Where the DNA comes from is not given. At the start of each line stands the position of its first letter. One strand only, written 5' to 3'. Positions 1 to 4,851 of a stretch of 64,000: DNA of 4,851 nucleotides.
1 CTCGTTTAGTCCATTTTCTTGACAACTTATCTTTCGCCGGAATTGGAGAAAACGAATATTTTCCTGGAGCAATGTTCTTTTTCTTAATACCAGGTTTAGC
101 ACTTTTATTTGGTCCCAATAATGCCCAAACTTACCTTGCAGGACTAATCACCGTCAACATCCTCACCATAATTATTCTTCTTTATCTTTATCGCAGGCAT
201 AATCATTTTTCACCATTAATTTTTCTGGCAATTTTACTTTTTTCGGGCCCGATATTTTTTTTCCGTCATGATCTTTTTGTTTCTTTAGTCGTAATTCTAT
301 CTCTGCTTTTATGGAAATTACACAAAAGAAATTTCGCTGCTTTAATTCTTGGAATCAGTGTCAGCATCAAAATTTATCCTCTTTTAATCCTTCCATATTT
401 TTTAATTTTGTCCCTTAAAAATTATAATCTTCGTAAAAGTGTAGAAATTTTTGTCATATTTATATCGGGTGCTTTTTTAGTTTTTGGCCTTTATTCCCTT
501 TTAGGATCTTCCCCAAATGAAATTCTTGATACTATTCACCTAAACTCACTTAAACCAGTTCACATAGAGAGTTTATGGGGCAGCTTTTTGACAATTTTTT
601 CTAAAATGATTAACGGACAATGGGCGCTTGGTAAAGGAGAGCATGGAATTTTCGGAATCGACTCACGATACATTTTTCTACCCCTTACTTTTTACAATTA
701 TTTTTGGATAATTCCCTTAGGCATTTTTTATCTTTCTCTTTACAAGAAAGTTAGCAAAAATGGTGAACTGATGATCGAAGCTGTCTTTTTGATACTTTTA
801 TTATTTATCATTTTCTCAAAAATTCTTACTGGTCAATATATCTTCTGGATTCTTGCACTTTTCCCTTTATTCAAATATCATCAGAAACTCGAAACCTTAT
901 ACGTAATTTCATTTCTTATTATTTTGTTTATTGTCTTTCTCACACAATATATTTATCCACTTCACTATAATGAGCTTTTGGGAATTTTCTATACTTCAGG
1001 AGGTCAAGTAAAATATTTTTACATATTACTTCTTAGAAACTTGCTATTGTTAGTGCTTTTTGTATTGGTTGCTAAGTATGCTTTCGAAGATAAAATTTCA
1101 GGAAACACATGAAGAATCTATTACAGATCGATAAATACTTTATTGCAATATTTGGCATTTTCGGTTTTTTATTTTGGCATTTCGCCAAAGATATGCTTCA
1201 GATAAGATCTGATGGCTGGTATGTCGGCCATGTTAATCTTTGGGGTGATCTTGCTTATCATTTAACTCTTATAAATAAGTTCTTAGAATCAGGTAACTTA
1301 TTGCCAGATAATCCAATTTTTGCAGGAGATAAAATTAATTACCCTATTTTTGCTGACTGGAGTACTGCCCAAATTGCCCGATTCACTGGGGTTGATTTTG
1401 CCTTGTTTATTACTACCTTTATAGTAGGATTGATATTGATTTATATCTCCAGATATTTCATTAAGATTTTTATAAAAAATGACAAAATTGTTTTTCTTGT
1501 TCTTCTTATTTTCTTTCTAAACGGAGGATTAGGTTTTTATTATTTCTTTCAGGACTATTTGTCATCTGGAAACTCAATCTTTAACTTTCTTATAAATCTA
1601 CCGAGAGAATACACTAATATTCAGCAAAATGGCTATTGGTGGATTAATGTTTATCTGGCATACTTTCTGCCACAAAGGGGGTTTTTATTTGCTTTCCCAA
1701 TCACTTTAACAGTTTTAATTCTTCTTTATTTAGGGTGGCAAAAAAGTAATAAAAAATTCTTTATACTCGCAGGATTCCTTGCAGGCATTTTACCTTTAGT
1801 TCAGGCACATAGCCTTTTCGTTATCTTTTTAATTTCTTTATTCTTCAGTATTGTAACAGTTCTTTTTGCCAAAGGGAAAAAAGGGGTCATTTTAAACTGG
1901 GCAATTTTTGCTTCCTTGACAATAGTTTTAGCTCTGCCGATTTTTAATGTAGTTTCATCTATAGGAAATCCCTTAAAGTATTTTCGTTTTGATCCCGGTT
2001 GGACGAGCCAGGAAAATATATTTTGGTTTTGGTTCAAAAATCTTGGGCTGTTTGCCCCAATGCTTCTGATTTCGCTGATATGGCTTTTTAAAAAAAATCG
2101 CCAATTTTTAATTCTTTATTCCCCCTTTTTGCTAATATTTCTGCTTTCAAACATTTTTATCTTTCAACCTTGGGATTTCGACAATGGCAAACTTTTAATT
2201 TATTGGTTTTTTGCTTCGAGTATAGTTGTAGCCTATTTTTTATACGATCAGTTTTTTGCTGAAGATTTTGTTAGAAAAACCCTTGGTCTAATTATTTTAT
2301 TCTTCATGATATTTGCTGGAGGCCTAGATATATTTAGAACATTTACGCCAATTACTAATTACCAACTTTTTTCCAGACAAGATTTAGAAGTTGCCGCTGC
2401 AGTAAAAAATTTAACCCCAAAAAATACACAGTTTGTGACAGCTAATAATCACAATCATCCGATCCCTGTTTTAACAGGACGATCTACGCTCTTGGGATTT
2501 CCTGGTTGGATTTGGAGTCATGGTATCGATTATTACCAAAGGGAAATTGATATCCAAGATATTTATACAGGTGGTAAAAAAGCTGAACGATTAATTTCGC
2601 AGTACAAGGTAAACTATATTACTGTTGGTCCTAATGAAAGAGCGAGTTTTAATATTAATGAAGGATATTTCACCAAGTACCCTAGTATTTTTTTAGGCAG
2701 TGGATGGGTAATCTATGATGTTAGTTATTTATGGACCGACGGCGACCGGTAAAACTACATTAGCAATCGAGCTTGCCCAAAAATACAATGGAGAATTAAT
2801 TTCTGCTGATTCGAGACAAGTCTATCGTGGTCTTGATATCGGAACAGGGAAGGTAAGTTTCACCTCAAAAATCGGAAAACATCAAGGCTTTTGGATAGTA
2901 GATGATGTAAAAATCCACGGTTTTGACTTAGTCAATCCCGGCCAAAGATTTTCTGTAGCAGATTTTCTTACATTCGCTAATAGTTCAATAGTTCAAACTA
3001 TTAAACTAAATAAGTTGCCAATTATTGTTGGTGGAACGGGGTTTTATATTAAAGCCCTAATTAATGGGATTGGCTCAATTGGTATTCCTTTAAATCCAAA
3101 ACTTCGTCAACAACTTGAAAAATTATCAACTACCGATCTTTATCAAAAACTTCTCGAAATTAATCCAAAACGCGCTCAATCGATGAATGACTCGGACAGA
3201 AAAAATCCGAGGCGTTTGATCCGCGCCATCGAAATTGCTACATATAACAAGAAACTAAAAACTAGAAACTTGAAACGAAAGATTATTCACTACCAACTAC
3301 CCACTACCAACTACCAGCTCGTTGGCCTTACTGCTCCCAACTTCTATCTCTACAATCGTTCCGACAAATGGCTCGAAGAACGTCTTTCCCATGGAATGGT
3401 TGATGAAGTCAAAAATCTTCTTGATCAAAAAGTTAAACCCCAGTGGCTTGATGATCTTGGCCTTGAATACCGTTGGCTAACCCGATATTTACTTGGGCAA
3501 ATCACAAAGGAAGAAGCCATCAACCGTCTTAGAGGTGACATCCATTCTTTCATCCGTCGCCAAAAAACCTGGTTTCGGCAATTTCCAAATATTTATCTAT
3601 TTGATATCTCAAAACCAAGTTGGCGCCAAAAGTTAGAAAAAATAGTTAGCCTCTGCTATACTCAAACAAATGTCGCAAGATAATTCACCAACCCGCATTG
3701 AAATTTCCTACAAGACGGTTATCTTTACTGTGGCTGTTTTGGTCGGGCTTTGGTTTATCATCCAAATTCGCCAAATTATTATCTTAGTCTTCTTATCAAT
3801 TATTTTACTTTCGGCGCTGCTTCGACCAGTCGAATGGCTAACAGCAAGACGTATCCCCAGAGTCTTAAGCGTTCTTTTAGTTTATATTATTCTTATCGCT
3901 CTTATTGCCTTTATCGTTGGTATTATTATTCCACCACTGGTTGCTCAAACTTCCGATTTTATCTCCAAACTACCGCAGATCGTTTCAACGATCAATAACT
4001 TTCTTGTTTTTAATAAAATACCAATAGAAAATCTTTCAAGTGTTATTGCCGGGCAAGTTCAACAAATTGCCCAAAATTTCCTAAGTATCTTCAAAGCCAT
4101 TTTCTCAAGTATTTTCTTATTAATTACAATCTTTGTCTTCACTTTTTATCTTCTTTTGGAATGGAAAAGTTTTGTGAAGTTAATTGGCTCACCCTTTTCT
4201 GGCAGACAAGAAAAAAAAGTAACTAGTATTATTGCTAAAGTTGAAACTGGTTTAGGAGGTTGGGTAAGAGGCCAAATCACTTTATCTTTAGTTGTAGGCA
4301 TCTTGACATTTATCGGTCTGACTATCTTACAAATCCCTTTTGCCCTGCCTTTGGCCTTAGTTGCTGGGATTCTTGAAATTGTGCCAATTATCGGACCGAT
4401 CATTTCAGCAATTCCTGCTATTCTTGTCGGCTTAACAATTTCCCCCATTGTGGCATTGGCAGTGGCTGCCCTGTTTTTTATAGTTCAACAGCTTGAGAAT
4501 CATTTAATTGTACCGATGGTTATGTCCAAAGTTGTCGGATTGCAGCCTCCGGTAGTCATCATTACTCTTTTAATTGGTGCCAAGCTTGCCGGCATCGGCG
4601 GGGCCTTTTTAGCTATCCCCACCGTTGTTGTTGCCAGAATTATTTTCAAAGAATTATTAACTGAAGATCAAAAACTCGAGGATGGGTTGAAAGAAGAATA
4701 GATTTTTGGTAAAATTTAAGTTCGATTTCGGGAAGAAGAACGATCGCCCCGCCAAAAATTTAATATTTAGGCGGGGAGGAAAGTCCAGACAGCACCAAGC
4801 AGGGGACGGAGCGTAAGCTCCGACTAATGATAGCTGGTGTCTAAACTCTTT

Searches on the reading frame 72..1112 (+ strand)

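Call 75: search_protein_families(library=pfam, proteins=[window:72-1112:+], max_evalue=0.0001)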
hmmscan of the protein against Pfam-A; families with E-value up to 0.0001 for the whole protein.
window:72-1112:+ (346 aa): 2 families
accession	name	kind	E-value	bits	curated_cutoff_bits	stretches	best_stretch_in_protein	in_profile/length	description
PF09594.16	GT87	-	7.6e-06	26.3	25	1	7-139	5-148/237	Glycosyltransferase family 87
PF05007.19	Mannosyl_trans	-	8e-06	26.4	23.4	1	67-137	8-77/259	Mannosyltransferase (PIG-M)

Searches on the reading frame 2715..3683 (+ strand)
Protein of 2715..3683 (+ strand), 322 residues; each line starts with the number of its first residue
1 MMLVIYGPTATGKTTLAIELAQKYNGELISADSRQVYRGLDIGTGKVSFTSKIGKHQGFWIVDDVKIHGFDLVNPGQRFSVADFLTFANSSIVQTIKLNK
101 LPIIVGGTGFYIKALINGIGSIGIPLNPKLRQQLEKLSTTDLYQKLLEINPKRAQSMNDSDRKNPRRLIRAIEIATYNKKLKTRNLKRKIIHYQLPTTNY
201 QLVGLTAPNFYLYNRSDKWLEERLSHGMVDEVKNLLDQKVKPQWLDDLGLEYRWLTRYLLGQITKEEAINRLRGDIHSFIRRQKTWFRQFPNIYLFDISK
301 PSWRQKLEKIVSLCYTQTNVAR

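Call 75: search_protein_families(library=pfam, proteins=[window:2715-3683:+], max_evalue=0.0001)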
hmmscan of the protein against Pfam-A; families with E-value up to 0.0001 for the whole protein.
window:2715-3683:+ (322 aa): 2 families
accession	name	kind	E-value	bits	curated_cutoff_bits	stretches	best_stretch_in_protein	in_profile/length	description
PF01715.23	IPPT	-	1.5e-47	162.8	23.6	1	35-289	1-242/243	IPP transferase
PF01745.22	IPT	-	1.9e-07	31.2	20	1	4-62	5-62/233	Isopentenyl transferase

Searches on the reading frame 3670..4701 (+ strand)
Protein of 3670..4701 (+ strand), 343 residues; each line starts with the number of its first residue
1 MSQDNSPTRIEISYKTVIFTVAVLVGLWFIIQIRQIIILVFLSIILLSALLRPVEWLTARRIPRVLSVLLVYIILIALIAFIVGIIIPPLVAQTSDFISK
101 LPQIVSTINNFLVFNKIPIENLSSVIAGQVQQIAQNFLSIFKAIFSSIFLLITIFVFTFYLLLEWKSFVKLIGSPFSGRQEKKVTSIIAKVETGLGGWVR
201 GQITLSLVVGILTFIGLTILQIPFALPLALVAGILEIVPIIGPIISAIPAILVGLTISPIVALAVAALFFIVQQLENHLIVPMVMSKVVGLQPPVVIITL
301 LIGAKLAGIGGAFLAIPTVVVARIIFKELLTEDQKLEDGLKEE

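Call 75: search_protein_families(library=pfam, proteins=[window:3670-4701:+], max_evalue=0.0001)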
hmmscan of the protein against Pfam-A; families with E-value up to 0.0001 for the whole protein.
window:3670-4701:+ (343 aa): 1 family
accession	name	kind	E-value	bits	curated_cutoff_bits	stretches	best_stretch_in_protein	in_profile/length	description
PF01594.21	AI-2E_transport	-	7.5e-62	209.8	34.3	1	18-329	3-326/327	AI-2E family transporter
